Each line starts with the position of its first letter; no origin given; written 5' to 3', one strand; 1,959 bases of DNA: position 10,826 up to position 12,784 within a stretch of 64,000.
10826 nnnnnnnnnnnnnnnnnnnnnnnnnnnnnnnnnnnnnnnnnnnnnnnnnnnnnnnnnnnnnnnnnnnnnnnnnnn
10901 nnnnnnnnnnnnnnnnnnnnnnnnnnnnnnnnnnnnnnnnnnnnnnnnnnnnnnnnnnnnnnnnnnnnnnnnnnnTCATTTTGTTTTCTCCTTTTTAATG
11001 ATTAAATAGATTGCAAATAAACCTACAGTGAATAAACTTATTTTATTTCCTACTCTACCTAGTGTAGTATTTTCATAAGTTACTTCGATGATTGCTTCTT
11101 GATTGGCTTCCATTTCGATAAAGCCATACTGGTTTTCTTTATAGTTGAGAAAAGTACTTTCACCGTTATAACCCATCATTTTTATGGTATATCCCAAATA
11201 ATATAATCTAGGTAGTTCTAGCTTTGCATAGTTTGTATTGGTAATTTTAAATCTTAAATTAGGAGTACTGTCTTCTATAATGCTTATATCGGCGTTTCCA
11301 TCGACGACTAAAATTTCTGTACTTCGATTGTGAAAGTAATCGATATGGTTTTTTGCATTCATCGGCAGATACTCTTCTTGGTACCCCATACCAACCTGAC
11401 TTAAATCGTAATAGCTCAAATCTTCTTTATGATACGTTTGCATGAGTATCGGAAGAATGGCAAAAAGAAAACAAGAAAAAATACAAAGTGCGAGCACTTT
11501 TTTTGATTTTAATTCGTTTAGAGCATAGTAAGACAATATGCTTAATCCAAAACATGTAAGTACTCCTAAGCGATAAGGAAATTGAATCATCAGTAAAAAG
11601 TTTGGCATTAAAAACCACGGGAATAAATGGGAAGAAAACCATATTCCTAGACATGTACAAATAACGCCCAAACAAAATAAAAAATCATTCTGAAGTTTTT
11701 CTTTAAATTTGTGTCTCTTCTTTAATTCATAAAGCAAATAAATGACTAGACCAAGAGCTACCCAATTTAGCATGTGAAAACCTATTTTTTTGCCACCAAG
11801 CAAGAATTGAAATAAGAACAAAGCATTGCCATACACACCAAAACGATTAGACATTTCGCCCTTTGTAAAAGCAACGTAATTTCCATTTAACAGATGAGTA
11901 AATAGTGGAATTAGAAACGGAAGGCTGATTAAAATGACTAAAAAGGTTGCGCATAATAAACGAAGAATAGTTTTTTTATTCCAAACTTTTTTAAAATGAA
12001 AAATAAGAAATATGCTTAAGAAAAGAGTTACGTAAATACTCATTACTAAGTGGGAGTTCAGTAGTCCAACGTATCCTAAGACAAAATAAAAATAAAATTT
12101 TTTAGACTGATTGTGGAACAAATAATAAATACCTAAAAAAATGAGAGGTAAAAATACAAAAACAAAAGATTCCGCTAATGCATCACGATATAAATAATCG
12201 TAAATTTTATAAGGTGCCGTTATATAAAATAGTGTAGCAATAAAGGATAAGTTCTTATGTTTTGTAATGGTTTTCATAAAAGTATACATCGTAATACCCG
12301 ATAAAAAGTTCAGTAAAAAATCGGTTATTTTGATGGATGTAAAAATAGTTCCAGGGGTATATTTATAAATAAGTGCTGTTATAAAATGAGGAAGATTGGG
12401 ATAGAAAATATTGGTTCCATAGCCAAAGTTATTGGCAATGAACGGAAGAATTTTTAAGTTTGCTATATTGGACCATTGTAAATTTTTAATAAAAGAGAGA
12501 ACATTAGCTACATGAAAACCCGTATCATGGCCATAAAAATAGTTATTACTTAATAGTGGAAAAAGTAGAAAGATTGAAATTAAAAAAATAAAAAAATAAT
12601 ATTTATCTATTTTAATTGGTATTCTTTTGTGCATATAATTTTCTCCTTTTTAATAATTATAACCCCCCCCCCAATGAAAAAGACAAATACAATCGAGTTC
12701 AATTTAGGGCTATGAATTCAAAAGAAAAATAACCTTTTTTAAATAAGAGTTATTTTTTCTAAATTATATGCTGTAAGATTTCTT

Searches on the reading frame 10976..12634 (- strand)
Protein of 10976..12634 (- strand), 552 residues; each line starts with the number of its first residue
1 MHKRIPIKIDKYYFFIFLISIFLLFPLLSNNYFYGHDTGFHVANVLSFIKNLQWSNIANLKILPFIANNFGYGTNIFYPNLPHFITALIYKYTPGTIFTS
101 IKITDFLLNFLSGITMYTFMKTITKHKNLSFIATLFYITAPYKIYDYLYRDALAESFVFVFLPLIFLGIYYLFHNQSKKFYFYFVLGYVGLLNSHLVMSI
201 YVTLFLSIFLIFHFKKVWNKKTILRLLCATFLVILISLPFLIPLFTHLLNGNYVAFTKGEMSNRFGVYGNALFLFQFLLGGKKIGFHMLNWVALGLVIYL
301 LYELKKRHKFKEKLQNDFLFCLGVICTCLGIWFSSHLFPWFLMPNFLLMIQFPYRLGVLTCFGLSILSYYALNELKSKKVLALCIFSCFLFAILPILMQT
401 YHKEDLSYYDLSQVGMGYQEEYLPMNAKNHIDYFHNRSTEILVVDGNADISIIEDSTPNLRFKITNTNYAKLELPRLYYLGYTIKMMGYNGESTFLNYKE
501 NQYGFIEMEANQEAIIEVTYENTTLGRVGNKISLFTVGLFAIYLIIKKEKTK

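Call 14: search_protein_families(library=pfam, proteins=[window:10976-12634:-])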
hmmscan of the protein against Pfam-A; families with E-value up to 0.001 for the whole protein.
window:10976-12634:- (552 aa): 2 families
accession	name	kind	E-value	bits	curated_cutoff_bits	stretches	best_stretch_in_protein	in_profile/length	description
PF09586.16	YfhO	-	5.1e-05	22.3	28.5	1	94-414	85-399/835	Bacterial membrane protein YfhO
PF20176.3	DUF6541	-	6.4e-05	21.9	29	1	30-296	117-380/646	Family of unknown function (DUF6541)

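Call 26: find_encoding_contigs(protein=window:10976-12634:-, flank=3000, max_places=10)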
Protein window:10976-12634:- (552 aa): 21 contigs read that carry it; 8 places shown.
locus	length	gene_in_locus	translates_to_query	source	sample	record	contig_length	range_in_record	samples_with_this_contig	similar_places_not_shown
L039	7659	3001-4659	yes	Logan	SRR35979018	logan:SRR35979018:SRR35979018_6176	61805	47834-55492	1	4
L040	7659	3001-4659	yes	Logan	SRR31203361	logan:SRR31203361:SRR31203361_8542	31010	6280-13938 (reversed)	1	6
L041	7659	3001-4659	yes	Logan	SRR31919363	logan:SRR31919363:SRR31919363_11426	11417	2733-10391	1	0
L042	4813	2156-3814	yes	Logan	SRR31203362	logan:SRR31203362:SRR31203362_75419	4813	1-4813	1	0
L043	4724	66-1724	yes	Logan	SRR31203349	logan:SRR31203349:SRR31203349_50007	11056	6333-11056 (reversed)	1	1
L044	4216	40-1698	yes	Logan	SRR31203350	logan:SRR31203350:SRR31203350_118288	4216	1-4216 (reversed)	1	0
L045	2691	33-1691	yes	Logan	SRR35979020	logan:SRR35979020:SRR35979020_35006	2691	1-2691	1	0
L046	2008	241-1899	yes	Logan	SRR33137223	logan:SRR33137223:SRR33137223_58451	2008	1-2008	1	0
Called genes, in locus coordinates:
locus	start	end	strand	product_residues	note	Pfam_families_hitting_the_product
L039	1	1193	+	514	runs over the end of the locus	PF09913:DUF2142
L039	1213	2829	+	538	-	PF19484:DUF6020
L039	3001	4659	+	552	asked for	-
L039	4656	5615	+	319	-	PF00535:Glycos_transf_2, PF10111:Glyco_tranf_2_2, PF13641:Glyco_tranf_2_3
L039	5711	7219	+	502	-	-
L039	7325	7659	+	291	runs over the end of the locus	PF04203:Sortase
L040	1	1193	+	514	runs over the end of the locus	PF09913:DUF2142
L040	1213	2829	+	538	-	PF19484:DUF6020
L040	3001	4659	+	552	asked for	-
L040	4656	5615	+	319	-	PF00535:Glycos_transf_2, PF10111:Glyco_tranf_2_2, PF13641:Glyco_tranf_2_3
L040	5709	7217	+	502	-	-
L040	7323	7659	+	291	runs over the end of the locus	PF04203:Sortase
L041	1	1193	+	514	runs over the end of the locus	PF09913:DUF2142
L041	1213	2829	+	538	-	PF19484:DUF6020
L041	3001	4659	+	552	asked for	-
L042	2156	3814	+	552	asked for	-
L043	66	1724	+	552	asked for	-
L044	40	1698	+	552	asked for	-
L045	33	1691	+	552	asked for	-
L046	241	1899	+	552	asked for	-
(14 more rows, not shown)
